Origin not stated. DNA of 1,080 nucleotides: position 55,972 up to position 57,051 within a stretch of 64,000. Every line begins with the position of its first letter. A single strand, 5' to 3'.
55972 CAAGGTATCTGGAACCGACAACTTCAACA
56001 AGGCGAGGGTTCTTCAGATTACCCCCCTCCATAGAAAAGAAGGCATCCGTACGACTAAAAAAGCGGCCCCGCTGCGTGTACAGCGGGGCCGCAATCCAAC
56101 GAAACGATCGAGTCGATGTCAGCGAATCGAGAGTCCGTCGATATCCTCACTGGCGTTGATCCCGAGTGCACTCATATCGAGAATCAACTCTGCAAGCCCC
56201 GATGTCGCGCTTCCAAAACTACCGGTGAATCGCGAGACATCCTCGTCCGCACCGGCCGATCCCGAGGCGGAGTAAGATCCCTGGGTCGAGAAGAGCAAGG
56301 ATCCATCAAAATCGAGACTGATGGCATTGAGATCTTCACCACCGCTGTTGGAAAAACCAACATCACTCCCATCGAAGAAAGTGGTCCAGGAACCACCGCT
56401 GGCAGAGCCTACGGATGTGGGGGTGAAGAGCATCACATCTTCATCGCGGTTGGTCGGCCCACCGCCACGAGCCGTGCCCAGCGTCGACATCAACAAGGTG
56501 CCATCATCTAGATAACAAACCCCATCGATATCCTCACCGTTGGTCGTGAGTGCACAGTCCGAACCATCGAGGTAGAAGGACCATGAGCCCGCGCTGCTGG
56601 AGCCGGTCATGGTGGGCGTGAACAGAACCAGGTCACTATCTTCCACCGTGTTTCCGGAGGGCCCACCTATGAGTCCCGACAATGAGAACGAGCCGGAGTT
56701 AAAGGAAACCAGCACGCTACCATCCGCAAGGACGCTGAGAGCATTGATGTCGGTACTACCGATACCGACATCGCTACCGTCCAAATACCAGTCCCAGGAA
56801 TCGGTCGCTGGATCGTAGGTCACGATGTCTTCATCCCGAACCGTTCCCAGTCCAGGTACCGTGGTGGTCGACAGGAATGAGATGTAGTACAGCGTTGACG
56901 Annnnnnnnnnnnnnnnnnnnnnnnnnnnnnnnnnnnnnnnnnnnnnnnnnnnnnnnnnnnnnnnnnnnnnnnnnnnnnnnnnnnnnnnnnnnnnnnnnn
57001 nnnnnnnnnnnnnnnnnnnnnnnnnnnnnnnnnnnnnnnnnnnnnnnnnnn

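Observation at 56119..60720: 1500+-aa secreted subtilisin with five near-identical PKD domains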

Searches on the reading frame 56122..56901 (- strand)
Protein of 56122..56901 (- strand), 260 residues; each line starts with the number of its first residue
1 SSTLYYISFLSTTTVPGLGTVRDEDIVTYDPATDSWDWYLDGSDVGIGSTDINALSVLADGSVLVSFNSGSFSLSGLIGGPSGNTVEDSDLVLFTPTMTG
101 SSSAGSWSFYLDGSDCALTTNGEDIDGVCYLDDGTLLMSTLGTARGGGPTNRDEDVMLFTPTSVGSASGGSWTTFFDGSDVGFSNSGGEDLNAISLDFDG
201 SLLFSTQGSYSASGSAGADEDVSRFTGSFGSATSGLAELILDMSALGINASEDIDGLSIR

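Call 14: find_homologous_proteins(query=window:56122-56901:-, max_evalue=0.001)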
Query window:56122-56901:- (260 aa): 766 proteins with E <= 0.001 among 6621 candidates; the best 120 are listed.
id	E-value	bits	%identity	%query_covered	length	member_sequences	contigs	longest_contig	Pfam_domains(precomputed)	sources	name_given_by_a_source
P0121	4.6e-145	500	93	100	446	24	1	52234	PF00801.27,PF18911.7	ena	-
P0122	2.0e-135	468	86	100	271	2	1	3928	-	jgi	-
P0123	1.4e-124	433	81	100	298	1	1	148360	PF00801.27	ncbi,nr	ncbi:MAG: hypothetical protein VX764_10095, partial [Planctomycetota bacterium]|nr:hypothetical prot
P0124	1.6e-109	383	69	100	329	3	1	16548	PF00801.27,PF18911.7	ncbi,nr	ncbi:MAG: PKD domain-containing protein, partial [Planctomycetia bacterium]|nr:PKD domain-containing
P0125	1.0e-96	341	67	95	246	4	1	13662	-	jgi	-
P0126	4.1e-90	320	63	98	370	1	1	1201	PF00801.27,PF18911.7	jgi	-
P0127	7.3e-88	312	61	98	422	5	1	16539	PF00801.27,PF18911.7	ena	-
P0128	1.8e-85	304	66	92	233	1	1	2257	-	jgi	-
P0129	9.4e-79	282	58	97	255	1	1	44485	-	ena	-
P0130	4.0e-77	277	57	99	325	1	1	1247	PF00801.27,PF18911.7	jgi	jgi:PKD repeat protein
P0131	1.2e-75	272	57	99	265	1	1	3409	-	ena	-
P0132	7.0e-74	266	49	98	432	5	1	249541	PF00801.27,PF18911.7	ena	-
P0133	5.3e-72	260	57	100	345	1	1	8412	PF17963.8,PF17892.8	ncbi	-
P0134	5.9e-70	253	55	100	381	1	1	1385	PF22352.3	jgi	jgi:hypothetical protein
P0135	9.2e-70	253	52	98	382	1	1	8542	PF22352.3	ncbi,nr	ncbi:MAG: hypothetical protein HKO10_02695, partial [Acidimicrobiia bacterium]|nr:hypothetical prote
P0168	2.1e-51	193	49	98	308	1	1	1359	PF07589.17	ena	-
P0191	2.4e-45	173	45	83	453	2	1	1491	-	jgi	jgi:hypothetical protein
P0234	5.3e-42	162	44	97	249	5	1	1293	-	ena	-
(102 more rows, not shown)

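Call 17: search_protein_families(library=pfam, proteins=[window:56122-56901:-], max_evalue=10)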
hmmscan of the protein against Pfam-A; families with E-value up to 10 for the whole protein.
window:56122-56901:- (260 aa): 0 families

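Call 22: predict_structure(alignment_id=A1)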
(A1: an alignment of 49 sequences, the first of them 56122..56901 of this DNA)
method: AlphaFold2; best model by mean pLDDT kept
length: 260 residues; sequences in the alignment: 49
mean_pLDDT: 94.8   pTM: 0.92
mean pLDDT of the five models: 94.8, 94.4, 94.2, 94.0, 93.3
residues with pLDDT >= 90: 231; 70-90: 26; 50-70: 3; < 50: 0
segments of 3 or more residues with pLDDT < 50: none
pLDDT, mean of each block of 10 residues (from residue 1): 93 98 98 98 97 97 96 95 94 98 98 89 90 96 82 94 96 96 84 96 96 94 98 97 98 97
secondary structure, 60 per line:
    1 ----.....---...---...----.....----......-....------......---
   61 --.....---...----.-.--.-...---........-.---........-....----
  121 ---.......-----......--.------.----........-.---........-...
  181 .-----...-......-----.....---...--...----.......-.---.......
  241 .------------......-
elements in order: E5-9 E13-15 E19-21 E26-30 E35-40 H42-45 E52-57 E63-67 E71-73 E85-87 E91-98 E104-111 H113-116 E124-130 E136-141 E156-163 E169-176 H178-181 E191-196 E202-206 E210-212 E215-217 E222-228 E234-241 E254-259

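Call 40: search_protein_representatives(alignment_id=A1)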
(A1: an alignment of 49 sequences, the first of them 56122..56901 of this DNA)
Query: 49 sequences, 259 profile positions. Proteins with E-value up to 0.001 (for the whole library): 4462; up to 1e-10: 3393; up to 1e-30: 2015. The best 150 are listed.
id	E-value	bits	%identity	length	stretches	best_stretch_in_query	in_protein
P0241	0.0e+00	1181.6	-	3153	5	5-257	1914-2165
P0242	0.0e+00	1061.6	-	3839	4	7-257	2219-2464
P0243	7.0e-292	978.9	-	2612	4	7-258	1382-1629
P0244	2.0e-261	879.1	-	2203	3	5-258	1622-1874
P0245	8.8e-253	850.8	-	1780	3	6-257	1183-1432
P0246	7.3e-248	834.7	-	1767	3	13-257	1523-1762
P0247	1.7e-231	781.0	-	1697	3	3-257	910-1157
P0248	1.1e-199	676.8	-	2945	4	5-257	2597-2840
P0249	1.4e-190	646.9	-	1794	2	4-256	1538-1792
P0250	4.2e-188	638.8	-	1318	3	22-257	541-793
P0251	1.5e-180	614.1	-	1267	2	10-257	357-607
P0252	4.9e-178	605.8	-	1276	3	6-256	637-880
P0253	3.4e-177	603.0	-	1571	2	3-257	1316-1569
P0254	8.4e-176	598.5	-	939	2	4-257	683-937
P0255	1.1e-174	594.8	-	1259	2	4-257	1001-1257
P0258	3.4e-170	580.1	-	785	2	3-257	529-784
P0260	4.9e-165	563.2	-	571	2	4-255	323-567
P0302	4.0e-133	458.6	-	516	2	2-257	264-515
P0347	1.0e-103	362.2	-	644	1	4-258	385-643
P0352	7.8e-103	359.3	-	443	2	4-256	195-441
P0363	8.9e-98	342.8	-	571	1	5-257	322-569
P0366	2.8e-97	341.1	-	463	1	4-258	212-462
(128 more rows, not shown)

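Call 42: search_protein_families(library=pfam, proteins=[P0260, P0302, P0352, P0366, P0258, P0254, P0347, P0363], max_evalue=0.001)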
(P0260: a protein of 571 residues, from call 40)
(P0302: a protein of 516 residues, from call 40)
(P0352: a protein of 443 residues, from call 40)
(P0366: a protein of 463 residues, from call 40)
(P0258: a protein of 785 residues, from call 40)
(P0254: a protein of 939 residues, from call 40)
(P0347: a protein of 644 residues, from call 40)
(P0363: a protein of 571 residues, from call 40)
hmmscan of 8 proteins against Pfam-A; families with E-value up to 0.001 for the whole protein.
P0260 (571 aa): 0 families

P0302 (516 aa): 0 families

P0352 (443 aa): 0 families

P0366 (463 aa): 0 families

P0258 (785 aa): 4 families
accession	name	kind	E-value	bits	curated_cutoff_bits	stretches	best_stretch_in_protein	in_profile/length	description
PF22352.2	K319L-like_PKD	-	1.9e-11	44.2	27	2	442-522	1-84/84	K319L-like, PKD domain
PF18329.7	SGBP_B_XBD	-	0.00014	22.5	26.4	0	212-292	92-168/186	Surface glycan-binding protein B xyloglucan binding domain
PF18911.6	PKD_4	-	0.00014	22.3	27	0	346-431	2-84/85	PKD domain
PF04463.17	2-thiour_desulf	-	0.00058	20.3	34.7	0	67-103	89-125/141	2-thiouracil desulfurase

P0254 (939 aa): 3 families
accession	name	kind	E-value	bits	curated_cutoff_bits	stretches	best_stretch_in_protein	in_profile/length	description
PF19077.6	Big_13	-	2.8e-13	50.6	27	0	38-79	61-102/102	Bacterial Ig-like domain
PF13750.12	Big_3_3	-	6.5e-05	23.1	27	0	422-473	8-62/157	Bacterial Ig-like domain (group 3)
PF10697.14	DUF2502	-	0.00013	22.6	27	0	498-511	15-28/90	Protein of unknown function (DUF2502)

P0347 (644 aa): 1 family
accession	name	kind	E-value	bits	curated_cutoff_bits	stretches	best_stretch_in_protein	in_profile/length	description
PF18998.6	Flg_new_2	-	1.3e-14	54.3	23.6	1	312-380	2-71/73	Divergent InlB B-repeat domain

P0363 (571 aa): 5 families
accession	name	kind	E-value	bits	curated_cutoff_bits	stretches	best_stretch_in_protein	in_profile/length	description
PF17963.7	Big_9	-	1.2e-65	218.8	23.6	4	230-315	1-89/89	Bacterial Ig domain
PF17892.7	Cadherin_5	-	5.8e-49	164.4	26.5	4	139-227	1-98/98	Cadherin-like domain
PF17803.7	Cadherin_4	-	6.4e-39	132.7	25.1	3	220-276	1-62/71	Bacterial cadherin-like domain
PF16184.11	Cadherin_3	-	2.6e-14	53.5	25.5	0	12-46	72-106/106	Cadherin-like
PF24619.1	Ig_SibA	-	0.00022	21.6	27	0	236-275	25-67/135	SibA-like, immunoglobulin-like domain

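Call 51: fold_search(model_id=the predicted structure, library=pdb)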
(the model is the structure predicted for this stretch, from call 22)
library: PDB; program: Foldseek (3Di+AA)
matches with E <= 10: 788; with E <= 0.001: 46
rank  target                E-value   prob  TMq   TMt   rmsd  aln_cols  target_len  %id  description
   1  8pjy                  7.9e-05  1.00  0.34  0.31   8.3       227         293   12  Crystal structure of the computationally designed SAKe6EEref protein (released 2024-07-10)
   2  7ong                  9.3e-05  1.00  0.34  0.31   8.4       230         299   12  Crystal structure of the computationally designed SAKe6BE-L1 protein (released 2022-12-14)
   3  7onh_B                1.0e-04  0.99  0.33  0.29  14.4       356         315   11  Crystal structure of the computationally designed SAKe6BE-L3 protein (released 2022-12-14)
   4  6hrl_A                1.1e-04  1.00  0.35  0.32   7.9       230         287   12  Crystal structure of the Kelch domain of human KLHL17 (released 2018-10-17)
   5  4l7d_B                1.3e-04  1.00  0.34  0.32  10.4       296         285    9  Structure of keap1 kelch domain with (1S,2R)-2-{[(1S)-5-methyl-1-[(1-oxo-1,3-dihydro-2H-isoindol-2-yl)methyl]-3,4-dihy (released 2014-02-19)
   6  6rek                  1.4e-04  1.00  0.39  0.41   9.2       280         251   12  Crystal structure of Pizza6-SH with Cu2+ (released 2019-07-31)
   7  1u6d                  1.9e-04  1.00  0.36  0.33  11.6       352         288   10  Crystal structure of the Kelch domain of human Keap1 (released 2004-10-12)
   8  7onh_A                1.9e-04  0.99  0.34  0.29  13.6       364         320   12  Crystal structure of the computationally designed SAKe6BE-L3 protein (released 2022-12-14)
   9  7on7_A                2.0e-04  1.00  0.36  0.34   6.6       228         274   11  Crystal structure of the computationally designed SAKe6BE-L2 protein (released 2022-12-14)
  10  4iqk                  2.1e-04  1.00  0.36  0.34  10.2       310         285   10  Crystal structure of cpd 16 bound to Keap1 Kelch domain (released 2013-05-15)
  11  4l7c_A                2.2e-04  1.00  0.35  0.33  10.4       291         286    9  Structure of keap1 kelch domain with 2-{[(1S)-2-{[(1R,2S)-2-(1H-tetrazol-5-yl)cyclohexyl]carbonyl}-1,2,3,4-tetrahydroi (released 2014-02-19)
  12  7on6                  2.5e-04  1.00  0.38  0.33  11.3       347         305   13  Crystal structure of the computationally designed SAKe6AE protein (released 2022-12-14)
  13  1zgk                  2.5e-04  0.99  0.35  0.33  10.9       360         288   10  1.35 angstrom structure of the Kelch domain of Keap1 (released 2005-10-04)
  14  9qdu_A                2.8e-04  1.00  0.37  0.34  10.2       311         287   10  KEAP1 complexed to cyclic peptide 30 (released 2026-03-18)
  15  7pvp                  2.9e-04  1.00  0.34  0.32   7.7       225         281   12  Crystal structure of the SAKe6BC designer protein (released 2023-01-18)
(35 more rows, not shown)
